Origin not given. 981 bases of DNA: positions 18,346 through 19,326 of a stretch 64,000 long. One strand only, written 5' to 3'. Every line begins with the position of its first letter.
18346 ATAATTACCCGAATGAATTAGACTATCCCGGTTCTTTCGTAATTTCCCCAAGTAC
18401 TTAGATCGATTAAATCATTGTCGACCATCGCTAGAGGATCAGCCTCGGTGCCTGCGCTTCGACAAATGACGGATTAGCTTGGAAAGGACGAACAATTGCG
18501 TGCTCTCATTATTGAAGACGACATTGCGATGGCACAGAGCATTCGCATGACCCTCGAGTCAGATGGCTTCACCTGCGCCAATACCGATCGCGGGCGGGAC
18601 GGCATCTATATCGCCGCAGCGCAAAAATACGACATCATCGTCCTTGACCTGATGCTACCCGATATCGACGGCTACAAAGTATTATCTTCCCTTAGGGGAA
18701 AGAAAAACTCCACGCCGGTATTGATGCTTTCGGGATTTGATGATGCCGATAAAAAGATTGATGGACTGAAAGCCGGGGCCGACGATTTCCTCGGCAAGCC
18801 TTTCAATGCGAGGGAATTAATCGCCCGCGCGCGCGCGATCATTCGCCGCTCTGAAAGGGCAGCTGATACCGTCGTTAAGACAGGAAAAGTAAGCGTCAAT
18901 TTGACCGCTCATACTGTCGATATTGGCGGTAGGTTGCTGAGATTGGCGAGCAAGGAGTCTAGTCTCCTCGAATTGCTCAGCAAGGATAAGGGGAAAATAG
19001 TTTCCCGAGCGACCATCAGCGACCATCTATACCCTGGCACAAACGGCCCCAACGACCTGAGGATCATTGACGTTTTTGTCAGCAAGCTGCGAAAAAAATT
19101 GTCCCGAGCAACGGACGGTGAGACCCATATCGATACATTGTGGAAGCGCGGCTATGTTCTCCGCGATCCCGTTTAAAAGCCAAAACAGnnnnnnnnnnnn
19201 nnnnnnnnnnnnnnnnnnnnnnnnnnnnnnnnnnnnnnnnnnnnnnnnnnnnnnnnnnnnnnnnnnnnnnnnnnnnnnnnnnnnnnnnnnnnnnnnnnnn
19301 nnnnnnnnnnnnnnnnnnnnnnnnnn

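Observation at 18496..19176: Second CtrA-family paralog with an intact receiver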

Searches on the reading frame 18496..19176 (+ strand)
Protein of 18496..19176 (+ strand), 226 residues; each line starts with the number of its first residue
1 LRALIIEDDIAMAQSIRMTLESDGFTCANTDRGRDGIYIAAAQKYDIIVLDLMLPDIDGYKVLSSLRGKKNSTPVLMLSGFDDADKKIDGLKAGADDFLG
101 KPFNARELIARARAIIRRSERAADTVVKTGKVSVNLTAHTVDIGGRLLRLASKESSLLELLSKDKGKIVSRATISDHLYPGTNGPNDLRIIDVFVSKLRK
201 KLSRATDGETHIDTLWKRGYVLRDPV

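Call 3: search_protein_families(library=ncbifam, proteins=[window:18496-19176:+], max_evalue=0.00001)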
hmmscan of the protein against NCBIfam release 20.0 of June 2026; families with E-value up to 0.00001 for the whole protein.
window:18496-19176:+ (226 aa): 89 families (the best 25 are shown)
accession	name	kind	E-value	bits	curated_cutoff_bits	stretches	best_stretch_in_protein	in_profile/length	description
NF045991.1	RespRegCtrARhodob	equivalog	5e-80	268.4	350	1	1-225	1-224/224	response regulator transcription factor CtrA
TIGR01387.1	cztR_silR_copR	subfamily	1e-48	165.8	279.2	1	4-222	2-218/218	heavy metal response regulator transcription factor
NF045944.1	ResRegRpaBCyano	equivalog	1.1e-45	155.8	330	1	4-222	1-227/229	response regulator transcription factor RpaB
NF007928.2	PRK10643.1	equivalog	8.5e-45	153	330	1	1-221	1-215/216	two-component system response regulator PmrA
NF040689.1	MtrAB_MtrA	equivalog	1.7e-43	148.5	300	1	4-220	2-216/219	MtrAB system response regulator MtrA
TIGR02154.1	PhoB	equivalog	3.5e-43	147.5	296.2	1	2-222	4-225/226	phosphate regulon transcriptional regulator PhoB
NF008296.0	PRK11083.1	equivalog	2.4e-40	138.4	273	1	2-223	5-226/228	two-component system response regulator CreB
NF041734.1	resp_reg_RppA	equivalog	1.1e-39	136.1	250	1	1-223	1-228/229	two-component system response regulator RppA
NF007663.1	PRK10336.1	equivalog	2e-39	135.6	345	1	1-223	1-217/219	quorum sensing response regulator transcription factor QseB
NF041733.1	resp_reg_CseB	equivalog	3.6e-39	134.5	350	1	3-223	3-227/228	two-component system response regulator CseB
NF007346.1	PRK09836.1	equivalog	5.8e-39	134.2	420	1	1-224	1-223/227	copper/silver response regulator transcription factor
NF053854.1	RespRegPhoBBctds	equivalog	2e-38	132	270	1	4-206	2-211/225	two-component system response regulator PhoB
NF008567.0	PRK11517.1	equivalog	2.7e-38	131.6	353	1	1-221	1-217/223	response regulator transcription factor HprR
NF007005.1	PRK09468.1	equivalog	4.4e-38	131.1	331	1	2-222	5-231/237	osmolarity response regulator transcription factor OmpR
NF033117.2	vanR_ACDEGLN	exception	3.8e-36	124.8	350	1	4-221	2-224/226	VanR-ABDEGLN family response regulator transcription factor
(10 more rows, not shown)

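Call 4: search_protein_families(library=pfam, proteins=[window:18496-19176:+], max_evalue=0.001)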
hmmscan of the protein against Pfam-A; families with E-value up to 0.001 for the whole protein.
window:18496-19176:+ (226 aa): 2 families
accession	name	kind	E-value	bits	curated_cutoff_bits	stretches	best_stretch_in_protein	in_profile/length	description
PF00072.30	Response_reg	-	3.5e-28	98.4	30.2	1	4-112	2-110/111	Response regulator receiver domain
PF00486.34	Trans_reg_C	-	4.4e-17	62.4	26.2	1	147-222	3-77/77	Transcriptional regulatory protein, C terminal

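Call 6: find_homologous_proteins(query=window:18496-19173:+, max_evalue=1e-20)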
Query window:18496-19173:+ (226 aa): 5709 proteins with E <= 1e-20 among 6417 candidates; the best 120 are listed.
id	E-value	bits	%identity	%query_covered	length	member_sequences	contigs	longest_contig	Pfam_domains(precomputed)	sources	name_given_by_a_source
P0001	1.1e-129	448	100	92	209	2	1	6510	PF00486.35,PF00072.31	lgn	-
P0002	4.6e-73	263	56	100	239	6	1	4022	PF00486.35,PF00072.31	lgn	-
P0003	6.0e-73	263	57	100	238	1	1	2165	PF00486.35,PF00072.31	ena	-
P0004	6.3e-73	263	56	100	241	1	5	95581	PF00486.35,PF00072.31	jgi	jgi:two-component system cell cycle response regulator CtrA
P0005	9.6e-73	262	57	100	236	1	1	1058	PF00486.35,PF00072.31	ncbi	-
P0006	1.0e-72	262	57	100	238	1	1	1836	PF00486.35,PF00072.31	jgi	-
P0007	1.3e-72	262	56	100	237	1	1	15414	PF00486.35,PF00072.31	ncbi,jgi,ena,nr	ncbi:MAG: response regulator transcription factor [Alphaproteobacteria bacterium]|nr:response regula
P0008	1.5e-72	262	56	100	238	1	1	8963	PF00486.35,PF00072.31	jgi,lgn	-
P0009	1.5e-72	262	57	100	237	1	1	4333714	PF00486.35,PF00072.31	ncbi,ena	-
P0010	2.2e-72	261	56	100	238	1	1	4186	PF00486.35,PF00072.31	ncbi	-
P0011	2.4e-72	261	57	100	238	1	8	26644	PF00486.35,PF00072.31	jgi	jgi:two-component system cell cycle response regulator CtrA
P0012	2.4e-72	261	57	100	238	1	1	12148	PF00486.35,PF00072.31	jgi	jgi:two-component system cell cycle response regulator CtrA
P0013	2.9e-72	261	56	100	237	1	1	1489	PF00486.35,PF00072.31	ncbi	-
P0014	2.9e-72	261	56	100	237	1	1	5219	PF00486.35,PF00072.31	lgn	-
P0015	3.3e-72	260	57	100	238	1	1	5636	PF00486.35,PF00072.31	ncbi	-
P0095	6.7e-71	256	56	100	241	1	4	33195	PF00486.35,PF00072.31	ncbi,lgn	-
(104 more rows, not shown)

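Call 7: find_related_loci(query=window:18496-19173:+, collection=genome_contigs, flank=10000)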
Query window:18496-19173:+ (226 aa) in genome_contigs; peptide patterns used: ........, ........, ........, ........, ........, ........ (x = any residue, [..] = any of these).
159 stretches matched a pattern; 4 encode a relative of the query (tblastn E <= 1e-3); 4 distinct loci.
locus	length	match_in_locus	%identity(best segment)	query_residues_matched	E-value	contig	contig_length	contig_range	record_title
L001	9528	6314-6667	36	4-117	2e-18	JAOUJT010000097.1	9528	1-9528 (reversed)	MAG: Gammaproteobacteria bacterium isolate 8_1_Jan_SF_Bin17 8_1_Jan_SF_Bin17_scaffold_4094_c1, whole genome shotgun sequ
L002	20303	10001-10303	34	2-102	1e-15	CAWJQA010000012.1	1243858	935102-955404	MAG: uncultured Holophagales bacterium isolate MFD02979.bin.2.191 genome assembly, contig: contig_62831, whole genome sh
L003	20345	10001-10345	28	3-118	4e-14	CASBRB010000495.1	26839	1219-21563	MAG: uncultured cyanobacterium isolate PMM_0019 genome assembly, contig: PMM_0019_000000000495, whole genome shotgun seq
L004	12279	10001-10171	33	45-101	1e-6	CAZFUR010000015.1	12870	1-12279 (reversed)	MAG TPA_asm: uncultured bacterium isolate binchicken_co67_270 genome assembly, contig: NODE_5154_length_12870_cov_4.0714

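Call 10: find_encoding_contigs(protein=P0001, flank=10000)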
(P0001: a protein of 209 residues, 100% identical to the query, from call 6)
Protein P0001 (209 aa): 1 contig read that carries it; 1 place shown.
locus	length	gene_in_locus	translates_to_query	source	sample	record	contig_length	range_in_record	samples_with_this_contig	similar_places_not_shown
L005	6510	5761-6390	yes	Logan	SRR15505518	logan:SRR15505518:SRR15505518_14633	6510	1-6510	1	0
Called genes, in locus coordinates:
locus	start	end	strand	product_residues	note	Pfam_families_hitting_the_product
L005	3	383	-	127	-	?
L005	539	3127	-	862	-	PF12729:4HB_MCP_1 (weak), PF00989:PAS, PF08448:PAS_4, PF13426:PAS_9, PF08447:PAS_3, PF08447:PAS_3, PF02518:HATPase_c, PF00072:Response_reg, +3 more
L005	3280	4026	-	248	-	PF00072:Response_reg, PF00486:Trans_reg_C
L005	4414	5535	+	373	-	PF00082:Peptidase_S8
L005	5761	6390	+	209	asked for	PF00072:Response_reg, PF00486:Trans_reg_C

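Call 12: search_dna_similar(query=window:18496-19173:+, collection=plasmids, mode=protein, max_rows=30)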
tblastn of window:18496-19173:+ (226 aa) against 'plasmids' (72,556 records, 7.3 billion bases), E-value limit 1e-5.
The search stops at 5000 records and this limit was reached: more records match than are counted here, and every count below describes the 5000 best-scoring records only.
Records with a match: at least 5000; places in all: 12632; records where one place covers at least 80% of the query: 4981.
Best place of each record, by identity: <60% 5000.
By first word of the organism name: Klebsiella 2103; Escherichia 368; Rhizobium 263; Enterobacter 244; Enterococcus 239; Ralstonia 144; Salmonella 139; Bacillus 118; Acinetobacter 102; Sinorhizobium 87; and 238 more.
By predicted mobility (MOB-suite, as given by PLSDB): conjugative 2283; non-mobilizable 2052; mobilizable 665.
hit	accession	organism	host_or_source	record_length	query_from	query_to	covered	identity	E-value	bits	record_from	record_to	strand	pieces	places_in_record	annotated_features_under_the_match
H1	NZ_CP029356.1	Azospirillum thermophilum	cell culture,hot spring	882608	1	225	100%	53.3%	1e-54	194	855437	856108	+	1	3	response regulator transcription factor CtrA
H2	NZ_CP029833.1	Azospirillum ramasamyi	single cell,Cow dung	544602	1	225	100%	52.9%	6e-54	192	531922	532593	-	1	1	response regulator transcription factor CtrA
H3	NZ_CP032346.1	Azospirillum brasilense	soil sample,Agricultural field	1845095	1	225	100%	52.4%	2e-53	191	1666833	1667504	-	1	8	record has no annotation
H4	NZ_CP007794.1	Azospirillum argentinense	Triticum aestivum L.,Root,wheat ...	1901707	1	225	100%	52.4%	2e-53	191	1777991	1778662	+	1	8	record has no annotation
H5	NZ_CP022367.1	Azospirillum sp. TSH58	single cell,paddy soils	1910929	1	225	100%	52.4%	2e-53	191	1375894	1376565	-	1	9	record has no annotation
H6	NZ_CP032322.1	Azospirillum argentinense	soil sample,Agricultural field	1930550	1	225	100%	52.4%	2e-53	191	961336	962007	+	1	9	record has no annotation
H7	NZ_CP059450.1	Azospirillum brasilense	Prokaryotes,soil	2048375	1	225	100%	52.4%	2e-53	191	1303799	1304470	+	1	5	none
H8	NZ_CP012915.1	Azospirillum brasilense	Digitaria eriantha,microbe,root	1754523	1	225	100%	52.4%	2e-53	191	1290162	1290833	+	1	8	none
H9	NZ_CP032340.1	Azospirillum brasilense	soil sample,Agricultural field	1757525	1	225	100%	52.4%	2e-53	191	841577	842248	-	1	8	none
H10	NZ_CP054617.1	Azospirillum oryzae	cell culture,soil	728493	1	225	100%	52.4%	3e-53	190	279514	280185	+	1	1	response regulator transcription factor CtrA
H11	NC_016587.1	Azospirillum lipoferum 4B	-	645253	1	225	100%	52.4%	4e-53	190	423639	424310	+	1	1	response regulator transcription factor CtrA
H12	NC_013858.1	Azospirillum sp. B510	-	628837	1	225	100%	52.4%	5e-53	190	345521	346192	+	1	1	response regulator transcription factor CtrA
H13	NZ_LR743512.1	Methylobacterium bullatum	-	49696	1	226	100%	50.0%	2e-48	176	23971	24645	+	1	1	response regulator transcription factor CtrA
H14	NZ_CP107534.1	Methylobacterium sp. FF17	-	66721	1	226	100%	49.6%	3e-47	173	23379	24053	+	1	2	response regulator transcription factor CtrA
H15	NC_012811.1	Methylorubrum extorquens AM1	-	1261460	1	226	100%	49.6%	4e-44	164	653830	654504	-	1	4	none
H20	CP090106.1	Sinorhizobium meliloti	Medicago,Cell culture,Plant nodule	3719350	1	225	100%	49.8%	9e-49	177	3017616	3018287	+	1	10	ctrA: cell cycle two-component system response regulator CtrA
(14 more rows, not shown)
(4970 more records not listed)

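Call 53: find_encoding_contigs(protein=P0095, flank=3000, max_places=6)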
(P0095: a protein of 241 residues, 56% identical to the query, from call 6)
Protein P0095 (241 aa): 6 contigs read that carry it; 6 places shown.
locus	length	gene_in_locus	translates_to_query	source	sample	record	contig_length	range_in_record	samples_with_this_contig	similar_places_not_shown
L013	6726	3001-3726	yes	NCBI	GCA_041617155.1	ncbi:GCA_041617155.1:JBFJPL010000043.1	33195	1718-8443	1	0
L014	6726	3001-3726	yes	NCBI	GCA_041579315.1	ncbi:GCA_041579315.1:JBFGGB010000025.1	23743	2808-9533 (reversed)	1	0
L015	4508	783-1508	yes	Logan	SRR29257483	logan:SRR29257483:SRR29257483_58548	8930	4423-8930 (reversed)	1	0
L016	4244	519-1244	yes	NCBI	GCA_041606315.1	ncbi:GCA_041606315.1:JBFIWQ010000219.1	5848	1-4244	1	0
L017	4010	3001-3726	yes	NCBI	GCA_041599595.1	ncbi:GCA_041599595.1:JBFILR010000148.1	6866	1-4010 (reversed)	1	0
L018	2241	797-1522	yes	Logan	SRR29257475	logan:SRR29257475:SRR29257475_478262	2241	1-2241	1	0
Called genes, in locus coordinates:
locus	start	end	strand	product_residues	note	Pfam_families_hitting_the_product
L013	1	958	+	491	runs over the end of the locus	-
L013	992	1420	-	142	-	PF02050:FliJ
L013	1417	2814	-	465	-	PF00006:ATP-synt_ab, PF18269:T3SS_ATPase_C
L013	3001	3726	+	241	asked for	PF00072:Response_reg, PF00486:Trans_reg_C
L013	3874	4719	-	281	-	PF03705:CheR_N, PF01739:CheR, PF08242:Methyltransf_12 (faint)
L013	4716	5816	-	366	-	PF00072:Response_reg, PF01339:CheB_methylest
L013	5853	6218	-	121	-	PF00072:Response_reg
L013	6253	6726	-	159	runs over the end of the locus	PF01584:CheW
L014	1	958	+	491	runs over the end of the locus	-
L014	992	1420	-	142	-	PF02050:FliJ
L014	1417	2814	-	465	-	PF00006:ATP-synt_ab, PF18269:T3SS_ATPase_C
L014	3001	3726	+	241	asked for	PF00072:Response_reg, PF00486:Trans_reg_C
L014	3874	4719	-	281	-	PF03705:CheR_N, PF01739:CheR, PF08242:Methyltransf_12 (faint)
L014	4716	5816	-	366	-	PF00072:Response_reg, PF01339:CheB_methylest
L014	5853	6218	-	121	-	PF00072:Response_reg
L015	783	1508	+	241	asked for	PF00072:Response_reg, PF00486:Trans_reg_C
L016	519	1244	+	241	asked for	PF00072:Response_reg, PF00486:Trans_reg_C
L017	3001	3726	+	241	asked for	PF00072:Response_reg, PF00486:Trans_reg_C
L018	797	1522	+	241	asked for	PF00072:Response_reg, PF00486:Trans_reg_C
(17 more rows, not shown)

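Call 56: list_cluster_members(proteins=[P0121, P0149, P0131, P0142, P0130, P0129, P0172, P0134, P0193, P0170])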
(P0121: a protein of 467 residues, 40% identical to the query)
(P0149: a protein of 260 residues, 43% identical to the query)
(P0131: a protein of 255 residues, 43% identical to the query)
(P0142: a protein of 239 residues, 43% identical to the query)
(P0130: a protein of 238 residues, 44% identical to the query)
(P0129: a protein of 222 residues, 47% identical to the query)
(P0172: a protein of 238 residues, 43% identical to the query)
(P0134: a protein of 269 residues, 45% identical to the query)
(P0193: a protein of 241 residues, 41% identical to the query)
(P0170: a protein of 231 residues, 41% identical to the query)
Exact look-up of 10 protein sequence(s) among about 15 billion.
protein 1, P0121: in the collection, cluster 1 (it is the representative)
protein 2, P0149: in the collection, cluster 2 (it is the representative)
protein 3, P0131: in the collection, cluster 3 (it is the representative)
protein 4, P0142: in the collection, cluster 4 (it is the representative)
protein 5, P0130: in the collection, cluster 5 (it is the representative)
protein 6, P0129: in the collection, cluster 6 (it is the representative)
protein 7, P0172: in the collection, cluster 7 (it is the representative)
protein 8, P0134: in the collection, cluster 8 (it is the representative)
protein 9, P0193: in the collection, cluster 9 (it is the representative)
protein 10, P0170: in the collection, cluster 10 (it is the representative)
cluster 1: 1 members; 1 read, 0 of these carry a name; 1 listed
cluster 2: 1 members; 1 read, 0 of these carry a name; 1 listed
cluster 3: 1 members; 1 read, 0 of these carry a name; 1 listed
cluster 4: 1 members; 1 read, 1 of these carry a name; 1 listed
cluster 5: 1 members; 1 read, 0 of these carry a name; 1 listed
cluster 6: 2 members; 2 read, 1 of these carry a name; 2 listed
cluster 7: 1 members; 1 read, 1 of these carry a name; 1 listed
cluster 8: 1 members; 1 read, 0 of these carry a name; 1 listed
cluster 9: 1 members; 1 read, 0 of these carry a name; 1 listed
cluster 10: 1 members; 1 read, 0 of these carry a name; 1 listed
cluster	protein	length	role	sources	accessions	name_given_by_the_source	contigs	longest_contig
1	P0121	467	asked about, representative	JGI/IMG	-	-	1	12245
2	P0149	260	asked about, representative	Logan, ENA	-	-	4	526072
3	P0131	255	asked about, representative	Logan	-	-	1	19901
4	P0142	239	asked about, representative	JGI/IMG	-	two-component system cell cycle response regulator CtrA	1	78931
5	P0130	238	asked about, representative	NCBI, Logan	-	-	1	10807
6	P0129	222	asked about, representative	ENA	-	-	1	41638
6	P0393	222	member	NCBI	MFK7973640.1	MAG: response regulator transcription factor [Rickettsiaceae bacterium]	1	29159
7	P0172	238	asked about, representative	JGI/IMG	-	two-component system cell cycle response regulator CtrA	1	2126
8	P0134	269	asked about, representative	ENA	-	-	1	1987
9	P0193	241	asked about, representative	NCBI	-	-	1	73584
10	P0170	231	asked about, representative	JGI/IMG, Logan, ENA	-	-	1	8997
